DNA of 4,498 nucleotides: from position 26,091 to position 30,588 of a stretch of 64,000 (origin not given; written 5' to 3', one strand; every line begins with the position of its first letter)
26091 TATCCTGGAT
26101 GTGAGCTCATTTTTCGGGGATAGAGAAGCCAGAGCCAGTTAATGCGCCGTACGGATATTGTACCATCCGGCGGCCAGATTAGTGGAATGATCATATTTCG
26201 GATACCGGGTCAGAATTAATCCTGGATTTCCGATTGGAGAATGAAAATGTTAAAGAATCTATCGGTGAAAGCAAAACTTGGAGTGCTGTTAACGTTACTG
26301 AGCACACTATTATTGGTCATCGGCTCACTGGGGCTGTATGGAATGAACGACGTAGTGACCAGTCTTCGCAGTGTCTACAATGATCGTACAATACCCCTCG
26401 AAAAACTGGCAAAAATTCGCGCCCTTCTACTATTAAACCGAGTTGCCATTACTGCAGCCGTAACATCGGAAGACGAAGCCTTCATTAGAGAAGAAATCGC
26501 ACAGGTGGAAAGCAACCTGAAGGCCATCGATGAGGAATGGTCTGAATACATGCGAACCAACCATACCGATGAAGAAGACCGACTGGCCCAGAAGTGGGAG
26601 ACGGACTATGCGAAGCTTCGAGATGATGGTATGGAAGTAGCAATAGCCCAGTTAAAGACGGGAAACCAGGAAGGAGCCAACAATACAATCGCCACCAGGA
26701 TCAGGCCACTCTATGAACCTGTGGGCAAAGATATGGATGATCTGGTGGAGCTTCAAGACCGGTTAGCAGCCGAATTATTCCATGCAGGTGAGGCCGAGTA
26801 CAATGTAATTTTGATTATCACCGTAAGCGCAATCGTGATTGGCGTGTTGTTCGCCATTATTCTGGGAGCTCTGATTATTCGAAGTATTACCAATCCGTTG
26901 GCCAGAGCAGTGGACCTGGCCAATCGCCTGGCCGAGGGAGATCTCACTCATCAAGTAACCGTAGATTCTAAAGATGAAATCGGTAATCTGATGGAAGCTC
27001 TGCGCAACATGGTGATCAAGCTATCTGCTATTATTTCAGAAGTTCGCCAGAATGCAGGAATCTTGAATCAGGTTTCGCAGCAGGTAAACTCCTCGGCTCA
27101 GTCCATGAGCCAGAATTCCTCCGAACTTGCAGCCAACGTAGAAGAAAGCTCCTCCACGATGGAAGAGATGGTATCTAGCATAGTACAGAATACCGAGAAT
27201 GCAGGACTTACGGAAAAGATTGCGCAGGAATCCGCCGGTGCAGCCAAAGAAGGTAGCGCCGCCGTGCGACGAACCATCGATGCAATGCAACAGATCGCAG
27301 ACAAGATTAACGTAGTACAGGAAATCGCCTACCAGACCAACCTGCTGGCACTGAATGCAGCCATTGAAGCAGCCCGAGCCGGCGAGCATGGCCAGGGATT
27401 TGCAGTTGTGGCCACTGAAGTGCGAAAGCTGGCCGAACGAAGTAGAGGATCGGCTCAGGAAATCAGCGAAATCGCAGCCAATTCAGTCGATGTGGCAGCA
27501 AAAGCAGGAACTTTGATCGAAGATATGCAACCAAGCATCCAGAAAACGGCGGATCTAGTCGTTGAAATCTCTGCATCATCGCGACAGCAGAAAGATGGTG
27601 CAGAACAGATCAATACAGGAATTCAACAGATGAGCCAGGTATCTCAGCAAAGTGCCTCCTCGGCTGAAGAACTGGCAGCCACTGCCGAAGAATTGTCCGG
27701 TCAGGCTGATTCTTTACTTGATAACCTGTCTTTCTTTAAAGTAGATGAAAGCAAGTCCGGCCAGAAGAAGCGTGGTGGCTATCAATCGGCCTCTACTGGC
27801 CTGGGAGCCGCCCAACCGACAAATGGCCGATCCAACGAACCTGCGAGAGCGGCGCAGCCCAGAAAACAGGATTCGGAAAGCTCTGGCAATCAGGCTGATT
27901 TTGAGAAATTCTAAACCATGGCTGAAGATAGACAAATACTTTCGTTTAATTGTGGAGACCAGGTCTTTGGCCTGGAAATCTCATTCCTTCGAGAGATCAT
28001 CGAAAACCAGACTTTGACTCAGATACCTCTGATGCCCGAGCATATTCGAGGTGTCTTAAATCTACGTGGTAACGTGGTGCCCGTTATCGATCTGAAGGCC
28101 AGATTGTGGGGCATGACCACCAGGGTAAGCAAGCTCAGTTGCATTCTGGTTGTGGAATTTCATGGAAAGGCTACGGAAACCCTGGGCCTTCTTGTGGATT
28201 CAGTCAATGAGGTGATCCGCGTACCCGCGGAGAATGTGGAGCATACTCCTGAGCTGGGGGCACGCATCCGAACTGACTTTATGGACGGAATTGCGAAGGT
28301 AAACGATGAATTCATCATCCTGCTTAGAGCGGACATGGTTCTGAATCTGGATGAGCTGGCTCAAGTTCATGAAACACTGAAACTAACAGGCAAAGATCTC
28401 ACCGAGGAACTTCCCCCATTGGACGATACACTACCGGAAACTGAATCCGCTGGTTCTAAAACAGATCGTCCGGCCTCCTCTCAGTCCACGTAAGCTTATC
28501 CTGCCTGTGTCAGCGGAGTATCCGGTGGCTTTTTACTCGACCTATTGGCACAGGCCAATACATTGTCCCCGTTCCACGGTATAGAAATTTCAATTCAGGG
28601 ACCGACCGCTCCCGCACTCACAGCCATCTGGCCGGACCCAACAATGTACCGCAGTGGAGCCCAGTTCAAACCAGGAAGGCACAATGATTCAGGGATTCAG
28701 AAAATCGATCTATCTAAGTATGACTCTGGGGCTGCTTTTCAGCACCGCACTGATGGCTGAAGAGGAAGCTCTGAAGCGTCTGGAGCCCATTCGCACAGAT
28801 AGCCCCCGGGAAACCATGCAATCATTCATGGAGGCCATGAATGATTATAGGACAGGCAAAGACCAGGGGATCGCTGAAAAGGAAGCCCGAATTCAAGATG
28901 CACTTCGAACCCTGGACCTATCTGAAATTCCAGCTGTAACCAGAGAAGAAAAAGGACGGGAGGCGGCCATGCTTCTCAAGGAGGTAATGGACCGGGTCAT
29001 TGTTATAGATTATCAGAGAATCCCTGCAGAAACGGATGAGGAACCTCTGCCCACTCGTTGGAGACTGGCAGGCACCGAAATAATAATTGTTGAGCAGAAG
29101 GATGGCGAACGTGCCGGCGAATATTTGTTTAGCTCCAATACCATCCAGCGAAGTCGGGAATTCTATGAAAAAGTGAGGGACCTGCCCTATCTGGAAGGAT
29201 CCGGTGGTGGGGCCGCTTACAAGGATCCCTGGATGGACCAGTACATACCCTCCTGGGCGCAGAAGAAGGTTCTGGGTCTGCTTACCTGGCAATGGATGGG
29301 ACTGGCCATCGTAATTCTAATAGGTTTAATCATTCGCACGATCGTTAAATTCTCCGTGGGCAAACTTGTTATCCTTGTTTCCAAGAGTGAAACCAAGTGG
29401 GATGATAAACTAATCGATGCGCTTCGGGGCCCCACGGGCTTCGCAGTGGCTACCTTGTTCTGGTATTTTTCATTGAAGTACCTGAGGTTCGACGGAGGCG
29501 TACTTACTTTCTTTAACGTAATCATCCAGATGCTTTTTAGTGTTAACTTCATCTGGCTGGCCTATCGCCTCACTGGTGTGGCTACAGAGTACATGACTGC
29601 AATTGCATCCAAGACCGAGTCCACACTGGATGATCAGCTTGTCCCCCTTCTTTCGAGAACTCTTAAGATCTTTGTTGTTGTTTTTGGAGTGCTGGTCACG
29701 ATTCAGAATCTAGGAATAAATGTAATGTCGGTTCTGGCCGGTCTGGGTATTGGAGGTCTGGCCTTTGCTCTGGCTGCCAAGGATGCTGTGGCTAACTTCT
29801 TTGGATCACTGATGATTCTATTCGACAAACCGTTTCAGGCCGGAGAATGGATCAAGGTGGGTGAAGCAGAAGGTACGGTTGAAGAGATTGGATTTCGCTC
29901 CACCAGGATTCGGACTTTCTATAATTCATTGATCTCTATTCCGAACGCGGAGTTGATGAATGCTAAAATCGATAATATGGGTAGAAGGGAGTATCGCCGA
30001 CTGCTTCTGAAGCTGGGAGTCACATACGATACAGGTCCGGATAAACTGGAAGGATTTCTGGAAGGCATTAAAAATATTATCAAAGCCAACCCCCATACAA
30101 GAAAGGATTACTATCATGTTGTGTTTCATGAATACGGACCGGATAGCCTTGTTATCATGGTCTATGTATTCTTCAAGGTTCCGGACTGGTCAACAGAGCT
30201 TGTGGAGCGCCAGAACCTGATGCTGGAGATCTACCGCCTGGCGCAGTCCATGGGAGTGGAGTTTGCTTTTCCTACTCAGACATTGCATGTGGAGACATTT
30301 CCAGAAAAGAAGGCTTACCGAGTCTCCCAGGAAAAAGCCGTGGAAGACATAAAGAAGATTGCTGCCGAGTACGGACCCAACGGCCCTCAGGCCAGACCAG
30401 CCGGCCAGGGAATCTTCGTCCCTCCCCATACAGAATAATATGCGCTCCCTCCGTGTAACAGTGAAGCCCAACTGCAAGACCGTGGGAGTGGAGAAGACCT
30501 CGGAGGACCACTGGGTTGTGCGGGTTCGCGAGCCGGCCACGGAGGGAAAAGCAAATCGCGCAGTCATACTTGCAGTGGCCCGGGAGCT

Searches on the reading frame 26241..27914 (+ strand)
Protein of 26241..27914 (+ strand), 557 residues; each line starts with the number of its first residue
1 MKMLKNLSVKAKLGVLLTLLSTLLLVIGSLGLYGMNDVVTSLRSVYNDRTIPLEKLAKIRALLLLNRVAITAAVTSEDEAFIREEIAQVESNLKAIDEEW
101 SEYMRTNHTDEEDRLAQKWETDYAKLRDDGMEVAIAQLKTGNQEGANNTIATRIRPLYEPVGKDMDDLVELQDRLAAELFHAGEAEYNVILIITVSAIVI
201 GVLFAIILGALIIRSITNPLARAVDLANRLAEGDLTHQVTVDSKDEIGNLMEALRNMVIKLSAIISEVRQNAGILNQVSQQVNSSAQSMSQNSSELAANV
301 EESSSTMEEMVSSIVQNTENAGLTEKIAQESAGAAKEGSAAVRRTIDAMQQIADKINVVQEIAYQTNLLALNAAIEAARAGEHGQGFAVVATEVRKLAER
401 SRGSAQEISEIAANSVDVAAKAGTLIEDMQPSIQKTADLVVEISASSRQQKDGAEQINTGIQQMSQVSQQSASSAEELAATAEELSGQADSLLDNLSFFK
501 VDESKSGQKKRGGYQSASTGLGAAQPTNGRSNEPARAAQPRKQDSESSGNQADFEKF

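Call 17: search_protein_families(library=pfam, proteins=[window:26241-27914:+], max_evalue=0.00001)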
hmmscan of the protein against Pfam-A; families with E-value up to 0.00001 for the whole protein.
window:26241-27914:+ (557 aa): 4 families
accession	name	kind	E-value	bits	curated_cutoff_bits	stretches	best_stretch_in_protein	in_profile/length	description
PF02203.21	TarH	-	8.9e-35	120.6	25.2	1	3-172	1-173/177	Tar ligand binding domain homologue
PF12729.13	4HB_MCP_1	-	2.3e-32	112.4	27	1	6-184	1-178/181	Four helix bundle sensory module for signal transduction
PF00015.26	MCPsignal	-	8.1e-31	107.6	34.6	1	327-485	3-168/172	Methyl-accepting chemotaxis protein (MCP) signalling domain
PF00672.30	HAMP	-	3.8e-13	50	25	1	211-262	1-52/53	HAMP domain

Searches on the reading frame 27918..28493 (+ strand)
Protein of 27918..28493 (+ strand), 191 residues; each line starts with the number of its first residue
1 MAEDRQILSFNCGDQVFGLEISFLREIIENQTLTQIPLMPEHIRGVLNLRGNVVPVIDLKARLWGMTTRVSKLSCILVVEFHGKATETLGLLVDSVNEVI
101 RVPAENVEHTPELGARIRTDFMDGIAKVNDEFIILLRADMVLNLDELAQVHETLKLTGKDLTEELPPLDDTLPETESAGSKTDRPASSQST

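Call 19: search_protein_families(library=pfam, proteins=[window:27918-28493:+], max_evalue=0.001)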
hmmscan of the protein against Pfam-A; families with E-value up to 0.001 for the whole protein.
window:27918-28493:+ (191 aa): 1 family
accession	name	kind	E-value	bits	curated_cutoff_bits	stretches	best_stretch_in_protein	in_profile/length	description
PF01584.24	CheW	-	8.9e-31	106.8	23.5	1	6-143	1-135/138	CheW-like domain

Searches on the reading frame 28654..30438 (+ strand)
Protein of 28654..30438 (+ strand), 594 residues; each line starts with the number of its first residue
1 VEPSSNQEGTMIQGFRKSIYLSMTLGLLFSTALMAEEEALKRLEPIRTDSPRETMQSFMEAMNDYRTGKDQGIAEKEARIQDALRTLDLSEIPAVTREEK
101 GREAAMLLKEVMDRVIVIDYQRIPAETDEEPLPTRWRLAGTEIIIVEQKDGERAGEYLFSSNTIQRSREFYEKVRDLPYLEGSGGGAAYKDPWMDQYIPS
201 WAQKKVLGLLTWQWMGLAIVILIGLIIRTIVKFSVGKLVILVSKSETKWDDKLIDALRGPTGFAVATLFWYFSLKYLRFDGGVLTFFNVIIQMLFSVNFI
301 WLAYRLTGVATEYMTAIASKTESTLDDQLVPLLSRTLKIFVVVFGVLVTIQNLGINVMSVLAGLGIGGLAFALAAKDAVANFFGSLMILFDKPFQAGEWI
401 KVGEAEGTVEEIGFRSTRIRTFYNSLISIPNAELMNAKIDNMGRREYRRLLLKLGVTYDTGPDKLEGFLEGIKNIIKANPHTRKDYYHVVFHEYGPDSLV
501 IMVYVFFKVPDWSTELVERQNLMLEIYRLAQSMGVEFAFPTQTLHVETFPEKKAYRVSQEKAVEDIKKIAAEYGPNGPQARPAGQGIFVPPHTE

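Call 17: search_protein_families(library=pfam, proteins=[window:28654-30438:+], max_evalue=0.00001)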
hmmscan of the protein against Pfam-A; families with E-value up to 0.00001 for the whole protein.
window:28654-30438:+ (594 aa): 3 families
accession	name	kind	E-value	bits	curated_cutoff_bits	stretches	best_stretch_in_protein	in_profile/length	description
PF00924.24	MS_channel_2nd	-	3.6e-23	81.9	20.2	1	377-442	1-66/68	Mechanosensitive ion channel, beta-domain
PF21082.3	MS_channel_3rd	-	4.1e-08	34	21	1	454-537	5-88/88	Mechanosensitive ion channel MscS, C-terminal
PF21088.3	MS_channel_1st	-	1.4e-07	31.8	23.1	1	337-376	3-42/42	Mechanosensitive ion channel, transmembrane helices 2/3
